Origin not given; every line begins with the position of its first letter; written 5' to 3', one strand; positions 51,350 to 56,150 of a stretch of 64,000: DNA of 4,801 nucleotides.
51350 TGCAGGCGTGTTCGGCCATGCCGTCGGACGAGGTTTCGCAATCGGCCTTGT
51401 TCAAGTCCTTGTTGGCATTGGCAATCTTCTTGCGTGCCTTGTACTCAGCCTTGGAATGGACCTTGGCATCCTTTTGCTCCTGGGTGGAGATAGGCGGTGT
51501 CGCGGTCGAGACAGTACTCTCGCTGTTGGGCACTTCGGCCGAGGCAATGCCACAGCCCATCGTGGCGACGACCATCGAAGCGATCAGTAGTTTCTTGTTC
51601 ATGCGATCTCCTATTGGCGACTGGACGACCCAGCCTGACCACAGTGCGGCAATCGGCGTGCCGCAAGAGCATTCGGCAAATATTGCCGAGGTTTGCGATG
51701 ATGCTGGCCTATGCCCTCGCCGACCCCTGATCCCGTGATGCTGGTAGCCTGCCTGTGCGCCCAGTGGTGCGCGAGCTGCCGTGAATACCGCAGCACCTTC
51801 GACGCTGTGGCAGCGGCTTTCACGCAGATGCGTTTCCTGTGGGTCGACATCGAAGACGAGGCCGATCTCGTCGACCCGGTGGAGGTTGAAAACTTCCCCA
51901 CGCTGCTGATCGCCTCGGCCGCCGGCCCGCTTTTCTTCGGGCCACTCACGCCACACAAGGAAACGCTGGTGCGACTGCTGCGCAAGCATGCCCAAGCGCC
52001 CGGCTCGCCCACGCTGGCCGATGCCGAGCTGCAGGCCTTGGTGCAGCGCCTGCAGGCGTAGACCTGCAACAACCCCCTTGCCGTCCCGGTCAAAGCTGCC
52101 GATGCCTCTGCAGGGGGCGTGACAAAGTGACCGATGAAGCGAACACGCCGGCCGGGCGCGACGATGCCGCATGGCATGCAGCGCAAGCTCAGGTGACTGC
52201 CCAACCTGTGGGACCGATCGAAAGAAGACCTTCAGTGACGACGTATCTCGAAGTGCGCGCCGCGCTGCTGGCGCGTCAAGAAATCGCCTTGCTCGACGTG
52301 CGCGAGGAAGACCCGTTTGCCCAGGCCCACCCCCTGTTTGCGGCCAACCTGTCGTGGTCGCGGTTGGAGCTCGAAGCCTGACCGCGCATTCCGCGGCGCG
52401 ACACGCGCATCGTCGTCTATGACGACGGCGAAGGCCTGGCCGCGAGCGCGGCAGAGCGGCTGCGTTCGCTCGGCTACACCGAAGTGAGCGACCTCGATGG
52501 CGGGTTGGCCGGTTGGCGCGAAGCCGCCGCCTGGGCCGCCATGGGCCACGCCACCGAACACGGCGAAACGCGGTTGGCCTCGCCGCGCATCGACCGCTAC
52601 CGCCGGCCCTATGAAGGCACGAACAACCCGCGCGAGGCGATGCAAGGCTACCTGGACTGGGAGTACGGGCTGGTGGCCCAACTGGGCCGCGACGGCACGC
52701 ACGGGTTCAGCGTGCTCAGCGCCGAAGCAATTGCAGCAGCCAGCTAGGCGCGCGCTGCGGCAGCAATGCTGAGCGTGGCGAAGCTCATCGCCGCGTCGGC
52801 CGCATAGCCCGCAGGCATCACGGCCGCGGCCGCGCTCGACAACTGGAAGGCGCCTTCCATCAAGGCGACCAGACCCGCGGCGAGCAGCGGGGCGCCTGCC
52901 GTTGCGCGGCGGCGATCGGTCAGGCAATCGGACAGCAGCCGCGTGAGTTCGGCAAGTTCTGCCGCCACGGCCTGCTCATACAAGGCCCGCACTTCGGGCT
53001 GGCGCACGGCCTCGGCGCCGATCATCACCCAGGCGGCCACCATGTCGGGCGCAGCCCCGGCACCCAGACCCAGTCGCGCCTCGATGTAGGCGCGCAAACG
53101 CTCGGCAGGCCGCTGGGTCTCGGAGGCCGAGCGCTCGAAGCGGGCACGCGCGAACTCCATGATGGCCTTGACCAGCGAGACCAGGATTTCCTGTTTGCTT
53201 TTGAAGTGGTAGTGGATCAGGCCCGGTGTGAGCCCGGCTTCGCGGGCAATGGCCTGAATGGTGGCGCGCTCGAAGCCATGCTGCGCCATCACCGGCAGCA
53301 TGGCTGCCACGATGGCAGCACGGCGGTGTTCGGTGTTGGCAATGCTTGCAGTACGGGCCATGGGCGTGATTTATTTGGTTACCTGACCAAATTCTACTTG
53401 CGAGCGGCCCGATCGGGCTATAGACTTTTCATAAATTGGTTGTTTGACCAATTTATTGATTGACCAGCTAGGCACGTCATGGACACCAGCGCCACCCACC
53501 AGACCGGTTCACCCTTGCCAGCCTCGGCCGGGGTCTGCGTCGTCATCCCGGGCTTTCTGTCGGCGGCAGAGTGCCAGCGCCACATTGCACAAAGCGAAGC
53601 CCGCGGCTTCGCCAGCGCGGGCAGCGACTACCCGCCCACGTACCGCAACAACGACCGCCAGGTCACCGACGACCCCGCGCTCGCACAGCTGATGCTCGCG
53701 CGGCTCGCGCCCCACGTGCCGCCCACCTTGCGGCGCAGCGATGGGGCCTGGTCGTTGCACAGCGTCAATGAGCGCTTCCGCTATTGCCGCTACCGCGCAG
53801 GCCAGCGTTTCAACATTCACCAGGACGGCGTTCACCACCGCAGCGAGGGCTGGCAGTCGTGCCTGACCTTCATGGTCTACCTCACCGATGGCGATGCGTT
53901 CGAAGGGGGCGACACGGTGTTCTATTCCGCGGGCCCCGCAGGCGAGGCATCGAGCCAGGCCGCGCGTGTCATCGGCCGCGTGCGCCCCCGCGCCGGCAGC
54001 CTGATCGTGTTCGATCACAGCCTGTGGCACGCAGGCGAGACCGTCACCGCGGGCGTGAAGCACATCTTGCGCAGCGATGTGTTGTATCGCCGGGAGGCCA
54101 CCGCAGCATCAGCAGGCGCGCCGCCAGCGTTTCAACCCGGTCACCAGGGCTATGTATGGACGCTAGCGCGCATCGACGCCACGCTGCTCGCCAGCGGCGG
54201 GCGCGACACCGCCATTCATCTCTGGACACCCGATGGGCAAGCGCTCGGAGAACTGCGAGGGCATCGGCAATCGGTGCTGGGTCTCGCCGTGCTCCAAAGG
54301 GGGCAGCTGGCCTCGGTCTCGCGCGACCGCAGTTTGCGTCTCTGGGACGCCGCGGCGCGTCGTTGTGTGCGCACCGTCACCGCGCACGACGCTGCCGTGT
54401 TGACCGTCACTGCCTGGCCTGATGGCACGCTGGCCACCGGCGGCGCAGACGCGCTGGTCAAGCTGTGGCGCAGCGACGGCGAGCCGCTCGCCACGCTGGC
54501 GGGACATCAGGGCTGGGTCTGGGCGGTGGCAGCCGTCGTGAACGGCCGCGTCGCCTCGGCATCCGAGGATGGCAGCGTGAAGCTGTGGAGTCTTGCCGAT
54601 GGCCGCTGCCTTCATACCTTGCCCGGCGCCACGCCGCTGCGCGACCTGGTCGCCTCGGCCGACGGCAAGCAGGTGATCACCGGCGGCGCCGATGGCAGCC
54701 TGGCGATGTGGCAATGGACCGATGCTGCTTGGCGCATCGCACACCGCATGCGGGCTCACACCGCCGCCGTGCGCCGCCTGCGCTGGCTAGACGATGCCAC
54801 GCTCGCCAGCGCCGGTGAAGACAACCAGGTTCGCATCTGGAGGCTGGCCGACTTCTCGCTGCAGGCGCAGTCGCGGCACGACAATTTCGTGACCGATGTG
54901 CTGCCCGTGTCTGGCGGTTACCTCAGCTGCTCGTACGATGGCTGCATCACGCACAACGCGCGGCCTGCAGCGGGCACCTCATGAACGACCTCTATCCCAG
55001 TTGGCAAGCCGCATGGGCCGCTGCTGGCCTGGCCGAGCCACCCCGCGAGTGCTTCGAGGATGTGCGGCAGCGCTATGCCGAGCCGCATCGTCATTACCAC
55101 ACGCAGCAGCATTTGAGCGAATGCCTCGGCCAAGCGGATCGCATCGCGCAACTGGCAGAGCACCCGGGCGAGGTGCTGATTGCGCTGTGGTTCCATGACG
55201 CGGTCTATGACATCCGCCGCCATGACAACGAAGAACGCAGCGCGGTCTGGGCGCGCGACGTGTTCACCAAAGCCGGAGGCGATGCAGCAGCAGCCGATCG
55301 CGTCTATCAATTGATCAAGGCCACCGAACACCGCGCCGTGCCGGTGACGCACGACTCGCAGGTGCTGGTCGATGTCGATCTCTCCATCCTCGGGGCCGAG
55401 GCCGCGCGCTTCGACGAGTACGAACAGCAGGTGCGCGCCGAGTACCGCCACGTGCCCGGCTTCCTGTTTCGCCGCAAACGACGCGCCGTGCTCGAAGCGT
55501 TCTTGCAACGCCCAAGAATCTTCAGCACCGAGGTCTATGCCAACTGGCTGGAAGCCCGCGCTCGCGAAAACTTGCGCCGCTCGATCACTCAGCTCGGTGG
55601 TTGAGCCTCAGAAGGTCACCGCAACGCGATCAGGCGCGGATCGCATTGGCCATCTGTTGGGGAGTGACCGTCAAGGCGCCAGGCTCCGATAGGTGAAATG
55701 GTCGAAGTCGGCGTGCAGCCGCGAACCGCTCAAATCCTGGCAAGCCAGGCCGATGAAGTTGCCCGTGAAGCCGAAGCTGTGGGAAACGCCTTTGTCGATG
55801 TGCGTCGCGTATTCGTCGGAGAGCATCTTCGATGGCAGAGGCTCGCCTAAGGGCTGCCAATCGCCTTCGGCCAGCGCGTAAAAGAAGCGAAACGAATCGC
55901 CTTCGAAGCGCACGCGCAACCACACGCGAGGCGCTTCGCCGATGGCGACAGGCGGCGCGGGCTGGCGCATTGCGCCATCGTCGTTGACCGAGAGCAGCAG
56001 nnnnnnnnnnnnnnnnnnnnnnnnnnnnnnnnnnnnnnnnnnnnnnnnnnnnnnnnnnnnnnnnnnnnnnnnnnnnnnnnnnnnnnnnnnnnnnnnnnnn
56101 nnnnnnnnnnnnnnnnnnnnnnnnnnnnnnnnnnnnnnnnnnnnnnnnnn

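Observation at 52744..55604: Best candidate system: TetR-controlled operon of a 2OG-Fe(II) oxygenase-WD40 fusion and a coupled HD protein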

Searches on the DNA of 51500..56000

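Call 88: search_rna_families(source=window, start=51500, end=56000, threshold=gathering)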
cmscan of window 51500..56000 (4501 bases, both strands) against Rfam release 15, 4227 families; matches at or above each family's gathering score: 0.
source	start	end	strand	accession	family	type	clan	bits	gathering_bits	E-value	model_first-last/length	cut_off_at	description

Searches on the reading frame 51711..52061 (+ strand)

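Call 6: search_protein_families(library=pfam, proteins=[window:51711-52061:+], max_evalue=0.01)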
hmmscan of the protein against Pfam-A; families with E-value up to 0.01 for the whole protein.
window:51711-52061:+ (116 aa): 1 family
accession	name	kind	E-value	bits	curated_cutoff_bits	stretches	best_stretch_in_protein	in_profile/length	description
PF00085.26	Thioredoxin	-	1.4e-09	38.3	23.5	1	10-69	21-80/103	Thioredoxin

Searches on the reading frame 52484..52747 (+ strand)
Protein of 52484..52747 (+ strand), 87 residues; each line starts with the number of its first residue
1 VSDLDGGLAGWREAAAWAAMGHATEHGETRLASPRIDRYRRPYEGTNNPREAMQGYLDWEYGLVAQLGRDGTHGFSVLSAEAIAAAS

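Call 6: search_protein_families(library=pfam, proteins=[window:52484-52747:+], max_evalue=0.01)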
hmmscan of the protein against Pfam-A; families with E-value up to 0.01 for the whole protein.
window:52484-52747:+ (87 aa): 0 families

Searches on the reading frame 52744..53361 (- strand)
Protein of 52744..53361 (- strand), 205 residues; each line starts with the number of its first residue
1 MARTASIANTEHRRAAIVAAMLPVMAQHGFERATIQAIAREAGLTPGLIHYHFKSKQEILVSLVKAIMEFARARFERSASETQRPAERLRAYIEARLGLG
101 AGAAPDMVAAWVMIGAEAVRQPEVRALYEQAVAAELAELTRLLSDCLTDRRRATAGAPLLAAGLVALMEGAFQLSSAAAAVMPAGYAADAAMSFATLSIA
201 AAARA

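Call 6: search_protein_families(library=pfam, proteins=[window:52744-53361:-], max_evalue=0.01)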
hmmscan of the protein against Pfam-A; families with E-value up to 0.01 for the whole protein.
window:52744-53361:- (205 aa): 3 families
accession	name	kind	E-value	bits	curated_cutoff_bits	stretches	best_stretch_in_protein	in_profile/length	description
PF00440.29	TetR_N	-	9.8e-14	51.3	24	1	18-61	2-45/47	Bacterial regulatory proteins, tetR family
PF13977.11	TetR_C_6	-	3.2e-08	34.2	27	1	85-193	1-108/115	BetI-type transcriptional repressor, C-terminal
PF21993.1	TetR_C_13_2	-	0.0028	18.3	27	1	110-178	23-91/103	Transcriptional regulator LmrA/YxaF-like, C-terminal domain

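Call 7: search_protein_families(library=ncbifam, proteins=[window:52744-53361:-], max_evalue=0.1)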
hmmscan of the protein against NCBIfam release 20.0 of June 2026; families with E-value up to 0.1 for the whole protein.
window:52744-53361:- (205 aa): 24 families
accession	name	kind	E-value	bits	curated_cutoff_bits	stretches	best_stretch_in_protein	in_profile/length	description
TIGR03384.1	betaine_BetI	equivalog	8e-21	74.6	201.3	1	10-176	6-166/189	choline-binding transcriptional repressor BetI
NF001978.0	PRK00767.1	equivalog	1.6e-19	70.5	118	1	10-194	7-186/197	transcriptional regulator BetI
NF053878.1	FATransRegFadRBac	equivalog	2.7e-13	50.1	200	1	15-96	6-87/190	fatty acid metabolism transcriptional regulator FadR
NF041196.1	ScbR_bind_reg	equivalog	5.8e-13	49.4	150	1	13-118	7-110/191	ScbR family autoregulator-binding transcription factor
TIGR03613.1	RutR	equivalog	3.4e-10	40.1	368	1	10-101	6-96/202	pyrimidine utilization regulatory protein R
NF051852.1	efflux_TF_MtrR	exception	5.1e-10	39.5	280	1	12-85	10-83/205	multidrug efflux system transcriptional repressor MtrR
NF037937.1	septum_RefZ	equivalog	2.1e-08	34.3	180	1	15-94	2-83/195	forespore capture DNA-binding protein RefZ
NF053731.1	TransRegFasRMycb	equivalog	2.5e-08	33.9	330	1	10-168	9-161/199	HTH-type transcriptional activator FasR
NF050111.1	TransRegSACE7040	equivalog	3.1e-08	33.7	250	1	13-100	2-89/186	SACE_7040 family transcriptional regulator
NF011572.0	PRK14996.1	equivalog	6.1e-08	32.8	144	1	9-73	5-73/192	TetR family transcriptional regulator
NF007949.0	PRK10668.1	equivalog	1.5e-07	31.2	271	1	1-65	1-64/216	multidrug efflux transporter transcriptional repressor AcrR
NF033703.1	transcr_KstR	equivalog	2.3e-07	30.6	280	1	10-94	5-89/185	cholesterol catabolism transcriptional regulator KstR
NF051457.1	acryl_TF_AcuR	equivalog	4e-07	29.5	247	1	9-94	14-100/204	acrylate utilization transcriptional regulator AcuR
NF011584.0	PRK15008.1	equivalog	5.6e-07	29.6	230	1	11-98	17-103/212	HTH-type transcriptional regulator RutR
NF007430.0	PRK09975.1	equivalog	1.1e-05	24.7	274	1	8-65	7-64/220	acrEF/envCD operon transcriptional regulator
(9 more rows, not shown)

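Call 65: search_protein_families(library=padloc, proteins=[window:52744-53361:-], max_evalue=0.01)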
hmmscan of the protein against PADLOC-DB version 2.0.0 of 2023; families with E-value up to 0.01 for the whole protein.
window:52744-53361:- (205 aa): 0 families
